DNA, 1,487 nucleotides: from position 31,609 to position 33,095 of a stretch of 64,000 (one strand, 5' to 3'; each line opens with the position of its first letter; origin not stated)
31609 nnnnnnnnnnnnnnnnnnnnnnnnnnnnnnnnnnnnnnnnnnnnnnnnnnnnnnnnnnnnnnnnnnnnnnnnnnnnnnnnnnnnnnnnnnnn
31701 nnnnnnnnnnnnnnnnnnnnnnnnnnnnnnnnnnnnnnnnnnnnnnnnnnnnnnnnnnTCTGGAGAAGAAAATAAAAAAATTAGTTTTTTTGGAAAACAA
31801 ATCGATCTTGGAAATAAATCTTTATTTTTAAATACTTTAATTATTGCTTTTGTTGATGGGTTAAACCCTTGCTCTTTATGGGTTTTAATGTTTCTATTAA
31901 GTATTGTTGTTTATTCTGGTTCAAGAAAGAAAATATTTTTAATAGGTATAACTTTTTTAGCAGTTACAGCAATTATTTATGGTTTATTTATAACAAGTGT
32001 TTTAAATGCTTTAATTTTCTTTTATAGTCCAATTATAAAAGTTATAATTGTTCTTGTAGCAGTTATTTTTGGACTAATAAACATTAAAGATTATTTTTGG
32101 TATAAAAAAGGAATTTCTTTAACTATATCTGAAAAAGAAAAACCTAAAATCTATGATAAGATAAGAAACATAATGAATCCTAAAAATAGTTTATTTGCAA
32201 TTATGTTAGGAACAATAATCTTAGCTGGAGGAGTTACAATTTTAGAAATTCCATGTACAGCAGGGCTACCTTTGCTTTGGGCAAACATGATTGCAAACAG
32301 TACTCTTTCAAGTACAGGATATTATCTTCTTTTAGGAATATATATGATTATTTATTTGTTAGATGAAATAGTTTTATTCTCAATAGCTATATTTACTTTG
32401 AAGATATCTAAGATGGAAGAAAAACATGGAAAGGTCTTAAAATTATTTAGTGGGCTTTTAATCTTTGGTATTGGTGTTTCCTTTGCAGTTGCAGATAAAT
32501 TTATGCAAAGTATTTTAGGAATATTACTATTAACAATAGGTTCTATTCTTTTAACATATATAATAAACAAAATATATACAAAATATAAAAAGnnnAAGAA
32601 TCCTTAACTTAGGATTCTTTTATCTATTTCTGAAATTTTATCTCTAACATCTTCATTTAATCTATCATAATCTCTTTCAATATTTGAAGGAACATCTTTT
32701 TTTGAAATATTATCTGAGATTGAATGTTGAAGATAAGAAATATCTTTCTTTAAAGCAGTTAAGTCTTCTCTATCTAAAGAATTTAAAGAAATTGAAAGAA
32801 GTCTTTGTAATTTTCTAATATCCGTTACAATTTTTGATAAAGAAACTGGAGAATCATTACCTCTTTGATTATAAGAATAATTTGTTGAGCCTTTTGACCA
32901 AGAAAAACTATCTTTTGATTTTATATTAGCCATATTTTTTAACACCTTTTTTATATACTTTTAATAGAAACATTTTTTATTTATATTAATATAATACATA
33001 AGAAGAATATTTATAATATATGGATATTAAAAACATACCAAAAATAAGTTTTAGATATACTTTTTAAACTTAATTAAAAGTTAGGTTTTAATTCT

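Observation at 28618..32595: Extracytoplasmic thiol-redox gene cluster: ArsR - cysteine desulfurase - DUF1858 - secreted CPYC thioredoxin - Trx/Trx/DsbD fusion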

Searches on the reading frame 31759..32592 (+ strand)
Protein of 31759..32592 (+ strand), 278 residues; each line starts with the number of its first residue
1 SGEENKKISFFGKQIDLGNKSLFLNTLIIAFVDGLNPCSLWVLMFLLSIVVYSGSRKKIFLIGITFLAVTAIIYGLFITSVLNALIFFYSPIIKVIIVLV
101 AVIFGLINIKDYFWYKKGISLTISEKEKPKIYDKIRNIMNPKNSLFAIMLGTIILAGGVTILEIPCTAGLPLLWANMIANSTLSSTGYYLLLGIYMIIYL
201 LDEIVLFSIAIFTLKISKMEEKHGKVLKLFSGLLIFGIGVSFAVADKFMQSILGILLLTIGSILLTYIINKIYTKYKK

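Call 5: search_protein_families(library=pfam, proteins=[window:31759-32592:+], max_evalue=10)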
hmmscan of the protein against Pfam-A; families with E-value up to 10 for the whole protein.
seq(278 aa): 0 families

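Call 6: search_protein_families(library=ncbifam, proteins=[window:31759-32592:+], max_evalue=10)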
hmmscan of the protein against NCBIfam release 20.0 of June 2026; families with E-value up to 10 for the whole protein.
seq(278 aa): 2 families
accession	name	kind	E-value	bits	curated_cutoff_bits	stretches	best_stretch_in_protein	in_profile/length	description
NF009730.0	PRK13254.1-4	equivalog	0.087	12.7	310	1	53-91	24-61/165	cytochrome c maturation protein CcmE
TIGR00934.2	2a38euk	subfamily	0.092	11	441.9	1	42-120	55-135/834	TRK family potassium/sodium uptake transporter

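Call 45: search_solved_structures(query=A2, max_evalue=10, show_alignments=3)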
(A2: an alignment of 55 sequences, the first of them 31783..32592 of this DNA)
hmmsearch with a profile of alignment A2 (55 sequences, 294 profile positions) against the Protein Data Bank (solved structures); distinct sequences matched with E-value up to 10: 1.
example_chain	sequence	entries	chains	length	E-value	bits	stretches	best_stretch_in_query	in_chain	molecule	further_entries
9n9c_A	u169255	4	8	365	0.92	12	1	101-130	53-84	Nuclease-deactivated Cas12f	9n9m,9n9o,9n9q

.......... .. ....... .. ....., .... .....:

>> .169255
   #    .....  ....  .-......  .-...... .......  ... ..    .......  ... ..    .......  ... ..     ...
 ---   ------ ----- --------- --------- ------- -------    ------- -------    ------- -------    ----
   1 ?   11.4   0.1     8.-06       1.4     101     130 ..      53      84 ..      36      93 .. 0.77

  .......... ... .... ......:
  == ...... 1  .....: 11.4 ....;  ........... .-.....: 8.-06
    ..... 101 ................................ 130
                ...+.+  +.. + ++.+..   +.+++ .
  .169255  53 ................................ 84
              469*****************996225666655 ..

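Call 81: predict_structure(alignment_id=A3)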
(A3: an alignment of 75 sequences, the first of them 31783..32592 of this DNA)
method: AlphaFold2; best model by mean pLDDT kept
length: 270 residues; sequences in the alignment: 75
mean_pLDDT: 85.2   pTM: 0.80
mean pLDDT of the five models: 85.2, 84.4, 84.3, 81.6, 79.9
residues with pLDDT >= 90: 127; 70-90: 111; 50-70: 26; < 50: 6
segments of 3 or more residues with pLDDT < 50: 1-5
pLDDT, mean of each block of 10 residues (from residue 1): 49 86 90 84 82 93 94 81 87 92 79 57 77 86 92 86 88 89 96 95 74 83 93 91 87 96 91
secondary structure, 60 per line:
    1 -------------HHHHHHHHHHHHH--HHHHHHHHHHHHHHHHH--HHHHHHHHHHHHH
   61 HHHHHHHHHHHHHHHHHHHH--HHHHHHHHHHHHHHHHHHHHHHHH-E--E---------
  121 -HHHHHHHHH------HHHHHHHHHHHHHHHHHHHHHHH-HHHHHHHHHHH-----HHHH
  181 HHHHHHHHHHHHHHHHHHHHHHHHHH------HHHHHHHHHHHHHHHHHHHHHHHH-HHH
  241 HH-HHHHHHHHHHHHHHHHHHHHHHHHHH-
elements in order: H14-26 H29-45 H48-80 H83-106 H122-130 H137-159 H161-171 H177-206 H213-236 H238-242 H244-269

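Call 87: search_protein_representatives(protein=window:31783-32592:+)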
Query: 270 residues. Proteins with E-value up to 0.001 (for the whole library): 2449; up to 1e-10: 1150; up to 1e-30: 361. The best 150 are listed.
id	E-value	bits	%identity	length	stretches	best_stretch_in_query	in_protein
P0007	1.8e-110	385.2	69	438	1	2-270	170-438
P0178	3.9e-72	259.6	46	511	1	7-265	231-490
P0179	4.1e-72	259.6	52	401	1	6-258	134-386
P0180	7.3e-72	258.7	49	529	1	4-270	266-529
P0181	4.2e-70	253.0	47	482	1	6-265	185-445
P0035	1.6e-69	251.1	50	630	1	2-265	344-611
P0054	5.4e-69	249.3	45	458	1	6-267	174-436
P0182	1.7e-68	247.7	45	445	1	7-253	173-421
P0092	1.2e-67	244.9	44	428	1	2-270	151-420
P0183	4.2e-67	243.1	48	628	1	7-250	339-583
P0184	4.8e-67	243.0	45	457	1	2-252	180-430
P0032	5.2e-67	242.8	46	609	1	6-267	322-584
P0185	4.7e-66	239.7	46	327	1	6-251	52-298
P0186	1.1e-65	238.5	46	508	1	7-261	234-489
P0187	1.3e-65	238.2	45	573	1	4-268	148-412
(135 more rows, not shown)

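Call 88: search_protein_families(library=pfam, alignment_id=A2, max_evalue=1)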
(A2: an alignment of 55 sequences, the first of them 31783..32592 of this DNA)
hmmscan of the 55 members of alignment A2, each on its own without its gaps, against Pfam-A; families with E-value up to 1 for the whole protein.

A. member 1, window:31783-32592:+ (270 aa): 0 families

B. families by the number of members that match (of 55 scanned): 32 families (the first 25 are shown)
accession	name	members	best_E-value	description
PF09786.14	CytochromB561_N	15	0.026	Cytochrome B561, N terminal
PF02656.20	DUF202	9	0.0069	Domain of unknown function (DUF202)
PF18379.6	FERM_F1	7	0.036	FERM F1 ubiquitin-like domain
PF12400.13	STIMATE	4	0.0074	STIMATE family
PF07695.17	7TMR-DISM_7TM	3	0.044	7TM diverse intracellular signalling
PF19053.6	EccD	3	0.048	EccD-like transmembrane domain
PF11992.13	TgpA_N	2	0.00054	TgpA N-terminal domain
PF11139.14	SfLAP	2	0.00093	Sap, sulfolipid-1-addressing protein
PF13386.12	DsbD_2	2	0.0097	Cytochrome C biogenesis protein transmembrane region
PF15686.10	LYRIC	1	0.00019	Lysine-rich CEACAM1 co-isolated protein family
PF21496.2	MIC5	1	0.001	Microneme protein MIC5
PF24673.1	Blr_divisome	1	0.0076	Divisome-associated membrane protein Blr family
PF04277.18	OAD_gamma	1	0.018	Oxaloacetate decarboxylase, gamma chain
PF06550.16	SPP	1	0.02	Signal-peptide peptidase, presenilin aspartyl protease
PF05977.19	MFS_3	1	0.021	Transmembrane secretion effector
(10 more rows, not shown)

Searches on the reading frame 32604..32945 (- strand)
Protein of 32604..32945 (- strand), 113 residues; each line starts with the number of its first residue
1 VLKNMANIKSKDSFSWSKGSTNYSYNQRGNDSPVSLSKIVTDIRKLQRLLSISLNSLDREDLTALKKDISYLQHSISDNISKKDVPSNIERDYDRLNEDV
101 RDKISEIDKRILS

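Call 3: search_protein_families(library=pfam, proteins=[window:32604-32945:-], max_evalue=0.01)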
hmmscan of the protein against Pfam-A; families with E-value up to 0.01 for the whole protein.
window:32604-32945:- (113 aa): 1 family
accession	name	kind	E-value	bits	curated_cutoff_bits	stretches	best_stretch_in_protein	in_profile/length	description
PF21523.3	ParM_N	-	0.0025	18.3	27.4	1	31-108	35-112/159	Plasmid segregation protein ParM, C-terminal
